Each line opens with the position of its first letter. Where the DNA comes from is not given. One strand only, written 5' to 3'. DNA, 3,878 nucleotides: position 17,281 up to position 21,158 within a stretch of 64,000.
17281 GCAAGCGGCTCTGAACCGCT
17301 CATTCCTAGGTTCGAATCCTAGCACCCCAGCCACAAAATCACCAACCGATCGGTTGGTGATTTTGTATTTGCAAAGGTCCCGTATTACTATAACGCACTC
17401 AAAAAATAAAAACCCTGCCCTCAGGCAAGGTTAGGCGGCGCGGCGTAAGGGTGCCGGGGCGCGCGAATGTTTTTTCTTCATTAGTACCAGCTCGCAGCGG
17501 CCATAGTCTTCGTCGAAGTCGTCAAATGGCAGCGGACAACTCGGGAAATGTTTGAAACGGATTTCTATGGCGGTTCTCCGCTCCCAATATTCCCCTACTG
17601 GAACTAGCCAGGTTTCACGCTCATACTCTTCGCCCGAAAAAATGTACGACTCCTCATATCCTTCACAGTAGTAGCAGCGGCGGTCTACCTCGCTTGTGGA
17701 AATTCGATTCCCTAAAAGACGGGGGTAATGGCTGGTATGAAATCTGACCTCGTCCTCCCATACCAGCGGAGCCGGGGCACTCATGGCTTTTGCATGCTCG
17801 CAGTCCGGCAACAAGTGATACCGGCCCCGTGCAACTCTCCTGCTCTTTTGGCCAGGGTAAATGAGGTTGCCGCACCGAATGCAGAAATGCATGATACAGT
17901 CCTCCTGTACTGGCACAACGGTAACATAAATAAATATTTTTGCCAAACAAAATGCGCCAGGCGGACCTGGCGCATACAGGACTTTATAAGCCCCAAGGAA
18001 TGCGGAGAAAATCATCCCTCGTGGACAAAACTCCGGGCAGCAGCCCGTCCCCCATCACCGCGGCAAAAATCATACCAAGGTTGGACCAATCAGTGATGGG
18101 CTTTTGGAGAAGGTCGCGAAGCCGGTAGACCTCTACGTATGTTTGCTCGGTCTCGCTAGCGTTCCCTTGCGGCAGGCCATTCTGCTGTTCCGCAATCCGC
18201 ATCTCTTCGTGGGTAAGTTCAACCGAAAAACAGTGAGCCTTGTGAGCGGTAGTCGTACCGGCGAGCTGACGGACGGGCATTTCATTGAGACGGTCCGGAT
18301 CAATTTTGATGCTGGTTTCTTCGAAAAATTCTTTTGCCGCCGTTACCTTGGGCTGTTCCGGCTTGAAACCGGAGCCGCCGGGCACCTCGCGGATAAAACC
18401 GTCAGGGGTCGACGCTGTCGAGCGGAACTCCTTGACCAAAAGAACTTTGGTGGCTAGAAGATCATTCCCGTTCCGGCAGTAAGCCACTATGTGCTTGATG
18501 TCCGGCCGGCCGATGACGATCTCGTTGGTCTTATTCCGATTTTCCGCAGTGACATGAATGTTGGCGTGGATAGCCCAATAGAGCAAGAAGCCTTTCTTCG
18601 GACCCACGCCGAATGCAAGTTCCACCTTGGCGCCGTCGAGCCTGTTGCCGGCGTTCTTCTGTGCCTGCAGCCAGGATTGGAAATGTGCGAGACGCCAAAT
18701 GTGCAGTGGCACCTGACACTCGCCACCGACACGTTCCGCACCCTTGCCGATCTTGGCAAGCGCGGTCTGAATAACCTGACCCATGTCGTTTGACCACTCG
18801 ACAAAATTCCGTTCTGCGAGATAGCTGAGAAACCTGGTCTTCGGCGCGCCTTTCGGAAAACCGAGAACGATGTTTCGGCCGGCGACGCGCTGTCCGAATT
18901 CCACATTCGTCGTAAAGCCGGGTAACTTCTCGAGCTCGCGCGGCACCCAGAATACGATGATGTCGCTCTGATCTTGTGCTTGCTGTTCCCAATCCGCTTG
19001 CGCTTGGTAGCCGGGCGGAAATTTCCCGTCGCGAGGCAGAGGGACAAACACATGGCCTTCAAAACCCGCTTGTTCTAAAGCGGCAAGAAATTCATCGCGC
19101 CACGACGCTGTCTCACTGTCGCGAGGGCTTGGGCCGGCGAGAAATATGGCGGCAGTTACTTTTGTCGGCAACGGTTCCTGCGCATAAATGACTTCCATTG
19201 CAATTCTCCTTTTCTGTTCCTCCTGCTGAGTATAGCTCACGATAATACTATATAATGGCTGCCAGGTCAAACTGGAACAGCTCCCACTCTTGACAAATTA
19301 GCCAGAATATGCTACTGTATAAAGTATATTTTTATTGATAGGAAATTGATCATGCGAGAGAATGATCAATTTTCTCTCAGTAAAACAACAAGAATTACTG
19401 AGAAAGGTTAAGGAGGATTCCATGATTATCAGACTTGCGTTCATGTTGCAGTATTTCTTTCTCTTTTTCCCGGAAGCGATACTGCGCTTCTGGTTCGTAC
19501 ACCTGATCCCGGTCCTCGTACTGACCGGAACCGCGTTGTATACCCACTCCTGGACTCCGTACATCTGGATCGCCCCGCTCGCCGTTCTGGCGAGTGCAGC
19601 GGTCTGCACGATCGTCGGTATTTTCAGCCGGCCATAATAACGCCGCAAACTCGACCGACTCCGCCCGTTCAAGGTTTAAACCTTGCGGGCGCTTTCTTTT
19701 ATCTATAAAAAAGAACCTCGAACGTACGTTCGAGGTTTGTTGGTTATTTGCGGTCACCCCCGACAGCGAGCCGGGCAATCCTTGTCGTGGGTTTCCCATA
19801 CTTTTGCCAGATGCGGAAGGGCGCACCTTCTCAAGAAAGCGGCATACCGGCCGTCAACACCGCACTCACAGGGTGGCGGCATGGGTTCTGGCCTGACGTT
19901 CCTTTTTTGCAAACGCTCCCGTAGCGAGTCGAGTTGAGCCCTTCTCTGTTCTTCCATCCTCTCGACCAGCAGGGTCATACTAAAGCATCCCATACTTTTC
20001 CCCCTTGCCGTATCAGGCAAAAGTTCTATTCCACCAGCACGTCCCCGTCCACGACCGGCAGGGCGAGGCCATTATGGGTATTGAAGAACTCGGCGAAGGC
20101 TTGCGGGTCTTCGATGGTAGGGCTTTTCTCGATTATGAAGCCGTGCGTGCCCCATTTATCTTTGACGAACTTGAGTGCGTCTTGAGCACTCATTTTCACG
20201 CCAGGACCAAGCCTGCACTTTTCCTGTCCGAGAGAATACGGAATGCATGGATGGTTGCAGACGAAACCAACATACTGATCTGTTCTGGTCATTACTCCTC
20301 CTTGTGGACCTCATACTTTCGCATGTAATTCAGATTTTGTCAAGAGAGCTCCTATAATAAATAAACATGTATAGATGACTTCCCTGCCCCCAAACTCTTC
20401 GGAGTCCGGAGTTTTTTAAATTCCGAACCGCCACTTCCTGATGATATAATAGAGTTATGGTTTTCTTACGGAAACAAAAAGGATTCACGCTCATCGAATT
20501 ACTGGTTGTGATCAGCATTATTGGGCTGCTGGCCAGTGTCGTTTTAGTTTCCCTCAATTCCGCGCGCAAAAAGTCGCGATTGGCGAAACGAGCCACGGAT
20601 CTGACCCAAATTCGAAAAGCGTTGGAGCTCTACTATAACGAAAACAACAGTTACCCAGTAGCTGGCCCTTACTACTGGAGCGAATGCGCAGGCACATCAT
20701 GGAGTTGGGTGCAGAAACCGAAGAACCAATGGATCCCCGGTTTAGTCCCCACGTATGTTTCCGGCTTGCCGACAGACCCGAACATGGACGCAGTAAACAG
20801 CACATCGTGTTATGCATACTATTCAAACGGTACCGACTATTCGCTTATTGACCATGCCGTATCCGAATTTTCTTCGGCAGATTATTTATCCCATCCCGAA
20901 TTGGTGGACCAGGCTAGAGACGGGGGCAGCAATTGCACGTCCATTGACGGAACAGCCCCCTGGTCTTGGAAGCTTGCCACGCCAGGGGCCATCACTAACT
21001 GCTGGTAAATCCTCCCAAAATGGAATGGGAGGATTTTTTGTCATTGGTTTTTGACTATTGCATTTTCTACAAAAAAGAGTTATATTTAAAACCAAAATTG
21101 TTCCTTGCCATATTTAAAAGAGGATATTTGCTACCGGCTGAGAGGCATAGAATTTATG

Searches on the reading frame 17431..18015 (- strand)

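Call 4: search_protein_families(library=pfam, proteins=[window:17431-18015:-], max_evalue=0.1)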
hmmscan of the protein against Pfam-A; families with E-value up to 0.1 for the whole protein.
window:17431-18015:- (194 aa): 1 family
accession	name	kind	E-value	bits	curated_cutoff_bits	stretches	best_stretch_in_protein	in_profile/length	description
PF02150.21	Zn_ribbon_RPB9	-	0.055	13.8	25.2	1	42-56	1-15/36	RNA polymerases M/15 Kd subunit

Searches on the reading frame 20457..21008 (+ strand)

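Call 4: search_protein_families(library=pfam, proteins=[window:20457-21008:+], max_evalue=0.1)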
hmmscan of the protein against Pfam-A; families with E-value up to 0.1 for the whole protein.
window:20457-21008:+ (183 aa): 3 families
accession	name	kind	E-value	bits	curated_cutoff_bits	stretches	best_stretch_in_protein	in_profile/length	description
PF07963.17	N_methyl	-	7e-10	38.5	21.2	1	5-30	2-27/27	Prokaryotic N-terminal methylation motif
PF08334.16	T2SSG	-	0.031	14.8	21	1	36-68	5-37/108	Type II secretion system (T2SS), protein G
PF16732.10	ComP_DUS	-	0.039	15.3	27.3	1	38-69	8-37/87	Type IV minor pilin ComP, DNA uptake sequence receptor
